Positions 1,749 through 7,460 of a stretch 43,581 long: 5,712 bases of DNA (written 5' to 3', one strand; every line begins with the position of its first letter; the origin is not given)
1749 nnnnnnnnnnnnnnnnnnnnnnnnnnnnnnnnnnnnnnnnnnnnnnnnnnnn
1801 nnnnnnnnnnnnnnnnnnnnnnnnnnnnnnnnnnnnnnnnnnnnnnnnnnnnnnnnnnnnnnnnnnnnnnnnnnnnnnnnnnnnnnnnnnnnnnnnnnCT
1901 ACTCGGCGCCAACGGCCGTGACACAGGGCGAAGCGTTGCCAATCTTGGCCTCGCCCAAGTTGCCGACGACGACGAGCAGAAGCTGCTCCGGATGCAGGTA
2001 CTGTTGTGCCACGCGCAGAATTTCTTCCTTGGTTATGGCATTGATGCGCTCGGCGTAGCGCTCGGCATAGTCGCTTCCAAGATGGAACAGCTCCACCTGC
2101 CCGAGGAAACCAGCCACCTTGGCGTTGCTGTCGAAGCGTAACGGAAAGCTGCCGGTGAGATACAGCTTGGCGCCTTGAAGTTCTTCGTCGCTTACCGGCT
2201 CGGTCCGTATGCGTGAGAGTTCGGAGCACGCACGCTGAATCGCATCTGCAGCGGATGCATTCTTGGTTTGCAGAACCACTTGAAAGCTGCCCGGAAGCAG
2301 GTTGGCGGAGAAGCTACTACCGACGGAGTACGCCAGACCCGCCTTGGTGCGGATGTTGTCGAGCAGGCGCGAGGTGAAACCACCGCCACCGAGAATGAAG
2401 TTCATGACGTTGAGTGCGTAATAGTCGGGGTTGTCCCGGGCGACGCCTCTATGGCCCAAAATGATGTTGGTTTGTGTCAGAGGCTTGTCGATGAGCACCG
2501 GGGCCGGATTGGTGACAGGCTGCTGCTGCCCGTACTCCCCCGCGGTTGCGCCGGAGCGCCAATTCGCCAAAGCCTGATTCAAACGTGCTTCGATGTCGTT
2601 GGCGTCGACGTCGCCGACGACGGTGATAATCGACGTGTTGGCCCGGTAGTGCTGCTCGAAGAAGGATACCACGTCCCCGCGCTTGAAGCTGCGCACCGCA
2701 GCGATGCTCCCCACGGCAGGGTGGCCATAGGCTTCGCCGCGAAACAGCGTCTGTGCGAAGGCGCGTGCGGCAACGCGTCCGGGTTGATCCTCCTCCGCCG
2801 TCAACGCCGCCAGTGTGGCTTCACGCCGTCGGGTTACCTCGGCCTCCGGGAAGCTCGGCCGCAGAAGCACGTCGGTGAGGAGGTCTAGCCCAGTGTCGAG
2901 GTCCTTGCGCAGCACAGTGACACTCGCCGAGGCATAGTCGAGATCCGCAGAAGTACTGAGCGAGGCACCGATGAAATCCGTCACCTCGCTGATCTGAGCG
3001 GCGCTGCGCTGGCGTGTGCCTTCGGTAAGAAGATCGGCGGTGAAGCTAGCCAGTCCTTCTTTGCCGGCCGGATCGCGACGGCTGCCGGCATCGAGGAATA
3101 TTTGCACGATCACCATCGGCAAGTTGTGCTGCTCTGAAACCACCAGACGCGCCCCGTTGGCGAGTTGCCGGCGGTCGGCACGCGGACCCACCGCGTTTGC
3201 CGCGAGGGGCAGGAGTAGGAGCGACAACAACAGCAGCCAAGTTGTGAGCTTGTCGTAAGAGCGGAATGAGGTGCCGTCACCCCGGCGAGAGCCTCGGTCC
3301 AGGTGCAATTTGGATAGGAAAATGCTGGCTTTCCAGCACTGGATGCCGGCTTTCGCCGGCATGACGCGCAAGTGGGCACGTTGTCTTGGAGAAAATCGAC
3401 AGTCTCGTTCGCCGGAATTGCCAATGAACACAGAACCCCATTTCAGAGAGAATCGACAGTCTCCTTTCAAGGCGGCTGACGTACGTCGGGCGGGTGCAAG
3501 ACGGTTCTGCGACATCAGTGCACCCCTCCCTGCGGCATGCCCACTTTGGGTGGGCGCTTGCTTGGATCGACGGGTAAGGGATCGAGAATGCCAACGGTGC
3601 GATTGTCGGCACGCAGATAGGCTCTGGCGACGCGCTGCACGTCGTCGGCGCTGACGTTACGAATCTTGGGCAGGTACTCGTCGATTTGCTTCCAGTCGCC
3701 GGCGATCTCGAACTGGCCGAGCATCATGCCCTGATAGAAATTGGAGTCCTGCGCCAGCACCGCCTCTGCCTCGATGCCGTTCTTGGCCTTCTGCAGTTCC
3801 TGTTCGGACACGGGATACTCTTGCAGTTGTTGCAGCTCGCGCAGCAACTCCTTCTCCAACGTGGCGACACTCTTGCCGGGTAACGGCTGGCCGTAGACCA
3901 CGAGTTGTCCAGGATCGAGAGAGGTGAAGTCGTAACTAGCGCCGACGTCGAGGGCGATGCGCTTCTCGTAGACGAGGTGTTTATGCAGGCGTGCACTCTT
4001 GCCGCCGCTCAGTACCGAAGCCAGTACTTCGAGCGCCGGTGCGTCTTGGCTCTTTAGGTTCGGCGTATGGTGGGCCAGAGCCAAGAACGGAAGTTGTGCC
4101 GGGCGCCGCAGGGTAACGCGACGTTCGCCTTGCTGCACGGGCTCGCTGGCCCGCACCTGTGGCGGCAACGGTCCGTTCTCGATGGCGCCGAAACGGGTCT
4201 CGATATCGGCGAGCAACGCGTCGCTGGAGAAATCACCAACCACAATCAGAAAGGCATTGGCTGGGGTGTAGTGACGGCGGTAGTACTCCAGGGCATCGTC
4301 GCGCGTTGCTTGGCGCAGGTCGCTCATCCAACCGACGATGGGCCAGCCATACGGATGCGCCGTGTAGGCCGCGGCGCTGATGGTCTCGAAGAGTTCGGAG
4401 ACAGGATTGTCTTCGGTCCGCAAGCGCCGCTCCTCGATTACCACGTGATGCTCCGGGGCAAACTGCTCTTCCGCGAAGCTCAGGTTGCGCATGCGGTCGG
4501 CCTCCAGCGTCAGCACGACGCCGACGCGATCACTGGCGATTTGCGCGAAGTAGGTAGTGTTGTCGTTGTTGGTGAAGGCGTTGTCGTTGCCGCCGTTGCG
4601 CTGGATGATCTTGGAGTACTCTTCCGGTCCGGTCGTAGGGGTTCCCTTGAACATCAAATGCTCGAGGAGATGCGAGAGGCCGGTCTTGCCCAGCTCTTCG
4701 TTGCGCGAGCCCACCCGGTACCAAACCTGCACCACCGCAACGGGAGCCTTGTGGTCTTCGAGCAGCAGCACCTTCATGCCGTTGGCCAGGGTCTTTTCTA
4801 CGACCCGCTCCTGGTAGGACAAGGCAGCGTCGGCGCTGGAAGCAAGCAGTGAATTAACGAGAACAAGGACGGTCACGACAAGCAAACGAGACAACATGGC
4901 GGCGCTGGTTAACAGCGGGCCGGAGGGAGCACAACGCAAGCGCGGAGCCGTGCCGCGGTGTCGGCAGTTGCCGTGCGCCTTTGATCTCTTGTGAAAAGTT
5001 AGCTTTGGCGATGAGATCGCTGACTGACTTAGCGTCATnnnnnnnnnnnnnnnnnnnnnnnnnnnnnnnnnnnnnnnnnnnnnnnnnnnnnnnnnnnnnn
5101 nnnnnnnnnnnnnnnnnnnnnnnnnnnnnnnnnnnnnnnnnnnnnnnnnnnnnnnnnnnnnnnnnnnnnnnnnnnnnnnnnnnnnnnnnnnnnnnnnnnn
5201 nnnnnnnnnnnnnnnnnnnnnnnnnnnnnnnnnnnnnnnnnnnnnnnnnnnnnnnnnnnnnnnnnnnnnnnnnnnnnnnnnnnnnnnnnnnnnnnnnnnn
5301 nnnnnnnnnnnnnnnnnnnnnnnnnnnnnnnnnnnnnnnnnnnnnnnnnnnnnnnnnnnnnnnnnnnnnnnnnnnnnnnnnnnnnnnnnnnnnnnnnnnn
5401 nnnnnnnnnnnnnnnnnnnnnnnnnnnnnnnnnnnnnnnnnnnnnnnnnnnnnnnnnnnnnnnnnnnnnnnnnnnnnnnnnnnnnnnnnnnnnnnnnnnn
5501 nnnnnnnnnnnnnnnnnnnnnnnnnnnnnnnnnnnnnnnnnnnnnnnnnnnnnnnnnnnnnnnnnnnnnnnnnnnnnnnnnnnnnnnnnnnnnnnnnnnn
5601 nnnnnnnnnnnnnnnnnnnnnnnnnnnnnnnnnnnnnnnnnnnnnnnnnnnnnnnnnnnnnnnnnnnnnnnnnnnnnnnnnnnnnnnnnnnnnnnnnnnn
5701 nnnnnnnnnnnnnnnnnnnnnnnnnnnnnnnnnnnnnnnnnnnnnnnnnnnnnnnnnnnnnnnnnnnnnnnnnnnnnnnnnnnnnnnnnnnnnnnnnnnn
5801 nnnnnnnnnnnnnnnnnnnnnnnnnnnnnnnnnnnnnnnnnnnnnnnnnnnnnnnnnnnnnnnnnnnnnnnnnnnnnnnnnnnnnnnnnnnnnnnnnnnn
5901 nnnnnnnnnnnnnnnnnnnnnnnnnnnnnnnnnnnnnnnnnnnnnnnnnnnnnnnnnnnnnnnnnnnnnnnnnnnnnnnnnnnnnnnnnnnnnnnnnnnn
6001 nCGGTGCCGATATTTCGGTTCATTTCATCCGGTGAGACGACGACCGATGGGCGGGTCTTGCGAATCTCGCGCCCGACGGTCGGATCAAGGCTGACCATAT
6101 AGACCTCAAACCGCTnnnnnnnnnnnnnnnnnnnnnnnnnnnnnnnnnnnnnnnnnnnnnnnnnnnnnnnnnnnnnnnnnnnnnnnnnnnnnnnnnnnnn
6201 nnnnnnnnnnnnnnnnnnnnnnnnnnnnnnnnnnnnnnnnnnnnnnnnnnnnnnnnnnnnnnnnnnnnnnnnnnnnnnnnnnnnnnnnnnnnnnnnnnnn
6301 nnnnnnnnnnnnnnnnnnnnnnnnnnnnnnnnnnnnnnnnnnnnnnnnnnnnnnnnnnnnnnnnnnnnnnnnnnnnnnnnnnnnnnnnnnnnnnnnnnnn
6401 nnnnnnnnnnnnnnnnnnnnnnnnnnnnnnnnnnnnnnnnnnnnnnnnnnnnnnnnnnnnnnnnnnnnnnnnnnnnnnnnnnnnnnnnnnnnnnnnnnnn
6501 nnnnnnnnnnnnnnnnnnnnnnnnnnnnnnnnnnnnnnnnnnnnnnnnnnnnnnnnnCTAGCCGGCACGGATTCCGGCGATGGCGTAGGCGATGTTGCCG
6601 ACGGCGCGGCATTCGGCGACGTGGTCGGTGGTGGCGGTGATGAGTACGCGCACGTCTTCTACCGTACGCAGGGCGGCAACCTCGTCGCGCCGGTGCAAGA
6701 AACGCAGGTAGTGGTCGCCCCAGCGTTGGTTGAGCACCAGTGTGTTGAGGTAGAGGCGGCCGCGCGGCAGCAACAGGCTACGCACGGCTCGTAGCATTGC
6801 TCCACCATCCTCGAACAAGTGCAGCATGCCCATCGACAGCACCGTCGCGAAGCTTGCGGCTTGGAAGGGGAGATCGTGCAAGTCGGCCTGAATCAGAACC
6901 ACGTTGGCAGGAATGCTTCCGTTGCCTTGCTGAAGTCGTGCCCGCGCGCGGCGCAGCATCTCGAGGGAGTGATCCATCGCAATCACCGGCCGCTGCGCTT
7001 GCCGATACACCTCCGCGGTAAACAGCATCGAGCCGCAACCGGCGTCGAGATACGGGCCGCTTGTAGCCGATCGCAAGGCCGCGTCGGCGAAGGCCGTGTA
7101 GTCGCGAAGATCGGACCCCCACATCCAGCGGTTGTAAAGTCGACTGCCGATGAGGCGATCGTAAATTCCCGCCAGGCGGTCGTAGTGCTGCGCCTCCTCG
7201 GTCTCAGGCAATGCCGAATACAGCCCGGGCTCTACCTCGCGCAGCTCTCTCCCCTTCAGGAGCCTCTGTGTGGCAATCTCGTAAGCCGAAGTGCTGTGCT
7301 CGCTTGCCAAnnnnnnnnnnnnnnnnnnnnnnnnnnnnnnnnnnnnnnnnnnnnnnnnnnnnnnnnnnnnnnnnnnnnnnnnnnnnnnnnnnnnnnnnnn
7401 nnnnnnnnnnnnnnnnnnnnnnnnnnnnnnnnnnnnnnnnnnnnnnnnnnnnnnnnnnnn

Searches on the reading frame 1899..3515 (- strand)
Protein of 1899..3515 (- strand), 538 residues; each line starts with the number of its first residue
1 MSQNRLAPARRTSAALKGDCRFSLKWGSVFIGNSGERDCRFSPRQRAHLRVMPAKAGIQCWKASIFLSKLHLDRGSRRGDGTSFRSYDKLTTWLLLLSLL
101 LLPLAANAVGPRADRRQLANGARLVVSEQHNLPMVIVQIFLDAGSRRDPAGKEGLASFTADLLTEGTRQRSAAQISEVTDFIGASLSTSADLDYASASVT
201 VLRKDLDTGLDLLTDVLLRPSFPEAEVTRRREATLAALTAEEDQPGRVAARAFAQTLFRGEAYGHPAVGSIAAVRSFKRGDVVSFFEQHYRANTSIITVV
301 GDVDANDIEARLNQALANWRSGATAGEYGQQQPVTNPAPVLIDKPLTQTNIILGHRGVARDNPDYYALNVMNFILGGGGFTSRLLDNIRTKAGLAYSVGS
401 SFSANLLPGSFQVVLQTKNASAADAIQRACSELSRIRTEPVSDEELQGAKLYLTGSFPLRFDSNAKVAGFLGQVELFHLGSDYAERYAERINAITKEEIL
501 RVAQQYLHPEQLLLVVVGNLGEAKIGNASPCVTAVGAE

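Call 9: search_protein_families(library=pfam, proteins=[window:1899-3515:-], max_evalue=0.001)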
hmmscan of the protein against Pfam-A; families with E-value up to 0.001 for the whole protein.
window:1899-3515:- (538 aa): 2 families
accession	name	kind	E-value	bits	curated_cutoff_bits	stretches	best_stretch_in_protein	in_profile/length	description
PF05193.26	Peptidase_M16_C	-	2.5e-38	132.2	23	1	277-450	2-178/181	Peptidase M16 inactive domain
PF00675.25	Peptidase_M16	-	8.7e-18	65.1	22.3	1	125-266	2-144/149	Insulinase (Peptidase family M16)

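Call 69: search_protein_families(library=padloc, proteins=[window:1899-3515:-], max_evalue=0.001)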
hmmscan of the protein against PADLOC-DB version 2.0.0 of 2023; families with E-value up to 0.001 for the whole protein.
window:1899-3515:- (538 aa): 0 families

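Call 76: find_homologous_proteins(query=window:1899-3515:-, max_evalue=1e-20)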
Query window:1899-3515:- (538 aa): 3078 proteins with E <= 1e-20 among 8000 candidates; the best 120 are listed.
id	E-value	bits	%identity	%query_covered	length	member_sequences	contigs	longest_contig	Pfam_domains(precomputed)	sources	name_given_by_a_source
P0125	0.0e+0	1065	100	91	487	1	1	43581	PF00675.26,PF05193.27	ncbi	-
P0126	2.4e-220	751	77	82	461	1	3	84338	PF00675.26,PF05193.27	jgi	-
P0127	2.3e-204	698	73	78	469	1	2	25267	PF00675.26,PF05193.27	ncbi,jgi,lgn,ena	-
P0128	1.1e-201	689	70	82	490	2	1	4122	PF00675.26,PF05193.27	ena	-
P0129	1.4e-199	682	74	77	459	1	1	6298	PF00675.26,PF05193.27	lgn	-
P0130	2.6e-197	675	69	82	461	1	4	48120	PF00675.26,PF05193.27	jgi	-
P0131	4.5e-187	641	68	79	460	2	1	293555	PF00675.26,PF05193.27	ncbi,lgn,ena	-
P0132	9.2e-186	636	65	83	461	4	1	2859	PF00675.26,PF05193.27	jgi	jgi:zinc protease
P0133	4.5e-185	634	67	78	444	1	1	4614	PF00675.26,PF05193.27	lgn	-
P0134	1.3e-184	633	68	77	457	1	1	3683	PF00675.26,PF05193.27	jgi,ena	-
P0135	1.4e-184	633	66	82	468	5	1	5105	PF00675.26,PF05193.27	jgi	jgi:zinc protease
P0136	9.6e-184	630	68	79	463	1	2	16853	PF00675.26,PF05193.27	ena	-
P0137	1.1e-183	630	67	79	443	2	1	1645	PF00675.26,PF05193.27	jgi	-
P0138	3.5e-183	628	65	82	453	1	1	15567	PF00675.26,PF05193.27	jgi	jgi:zinc protease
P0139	1.8e-182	626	67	81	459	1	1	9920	PF00675.26,PF05193.27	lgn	-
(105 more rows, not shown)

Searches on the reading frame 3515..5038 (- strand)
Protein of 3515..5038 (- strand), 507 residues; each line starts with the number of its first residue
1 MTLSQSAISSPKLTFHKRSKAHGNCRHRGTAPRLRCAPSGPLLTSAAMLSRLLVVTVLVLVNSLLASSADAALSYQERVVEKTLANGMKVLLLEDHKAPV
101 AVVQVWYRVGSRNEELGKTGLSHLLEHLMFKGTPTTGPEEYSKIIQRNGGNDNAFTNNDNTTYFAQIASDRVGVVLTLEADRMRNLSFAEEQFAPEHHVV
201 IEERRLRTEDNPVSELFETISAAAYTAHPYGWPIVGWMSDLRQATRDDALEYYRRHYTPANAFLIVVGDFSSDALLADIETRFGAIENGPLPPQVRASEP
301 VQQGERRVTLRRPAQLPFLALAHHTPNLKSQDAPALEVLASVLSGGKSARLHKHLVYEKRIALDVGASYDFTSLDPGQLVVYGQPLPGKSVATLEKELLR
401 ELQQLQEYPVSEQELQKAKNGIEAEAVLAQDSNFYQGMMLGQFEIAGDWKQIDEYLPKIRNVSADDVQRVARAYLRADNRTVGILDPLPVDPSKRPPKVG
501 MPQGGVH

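Call 9: search_protein_families(library=pfam, proteins=[window:3515-5038:-], max_evalue=0.001)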
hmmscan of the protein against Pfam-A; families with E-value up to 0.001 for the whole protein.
window:3515-5038:- (507 aa): 2 families
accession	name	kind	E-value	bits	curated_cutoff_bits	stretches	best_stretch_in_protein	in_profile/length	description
PF05193.26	Peptidase_M16_C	-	3.8e-32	112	23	1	244-421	2-180/181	Peptidase M16 inactive domain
PF00675.25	Peptidase_M16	-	2.8e-26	92.7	22.3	1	89-234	1-145/149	Insulinase (Peptidase family M16)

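Call 69: search_protein_families(library=padloc, proteins=[window:3515-5038:-], max_evalue=0.001)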
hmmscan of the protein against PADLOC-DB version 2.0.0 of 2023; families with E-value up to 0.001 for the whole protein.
window:3515-5038:- (507 aa): 0 families

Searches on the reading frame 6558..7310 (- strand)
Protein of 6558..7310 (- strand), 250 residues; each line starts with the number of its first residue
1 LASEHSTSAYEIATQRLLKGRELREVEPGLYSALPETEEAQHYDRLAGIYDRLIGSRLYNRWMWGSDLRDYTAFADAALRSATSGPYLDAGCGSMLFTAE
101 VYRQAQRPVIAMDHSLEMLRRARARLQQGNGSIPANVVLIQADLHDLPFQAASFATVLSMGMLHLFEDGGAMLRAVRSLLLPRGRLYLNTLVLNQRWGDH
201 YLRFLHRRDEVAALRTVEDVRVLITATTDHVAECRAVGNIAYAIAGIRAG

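Call 69: search_protein_families(library=padloc, proteins=[window:6558-7310:-], max_evalue=0.001)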
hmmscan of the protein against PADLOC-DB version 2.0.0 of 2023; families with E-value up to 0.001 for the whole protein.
window:6558-7310:- (250 aa): 1 family
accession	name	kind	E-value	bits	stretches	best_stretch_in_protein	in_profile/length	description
PDLC04134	mad2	-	1.1e-11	42.3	1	85-208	293-416/492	mads_2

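Call 85: search_protein_families(library=pfam, proteins=[window:6558-7310:-], max_evalue=1)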
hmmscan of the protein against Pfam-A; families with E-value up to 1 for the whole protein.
window:6558-7310:- (250 aa): 8 families
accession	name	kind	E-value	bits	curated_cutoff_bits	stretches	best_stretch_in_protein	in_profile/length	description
PF13649.12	Methyltransf_25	-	1e-15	58.6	27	1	88-184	2-97/97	Methyltransferase domain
PF08241.18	Methyltransf_11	-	1.4e-15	58.1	21.2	1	88-188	1-95/95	Methyltransferase domain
PF13847.12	Methyltransf_31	-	2e-12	47.4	27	1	86-192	6-113/145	Methyltransferase domain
PF08242.18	Methyltransf_12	-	1.3e-09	39.1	30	1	88-186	1-98/98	Methyltransferase domain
PF13489.12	Methyltransf_23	-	1.1e-08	35.4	27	1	77-201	16-132/164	Methyltransferase domain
PF01209.24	Ubie_methyltran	-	1.7e-05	24.7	20.1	1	86-187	50-150/233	ubiE/COQ5 methyltransferase family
PF08003.17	Methyltransf_9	-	0.00033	20.1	23.8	1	88-194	120-223/315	Protein of unknown function (DUF1698)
PF20922.3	Anamorsin_N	-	0.28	11.3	27.1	1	113-196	11-95/163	Anamorsin, N-terminal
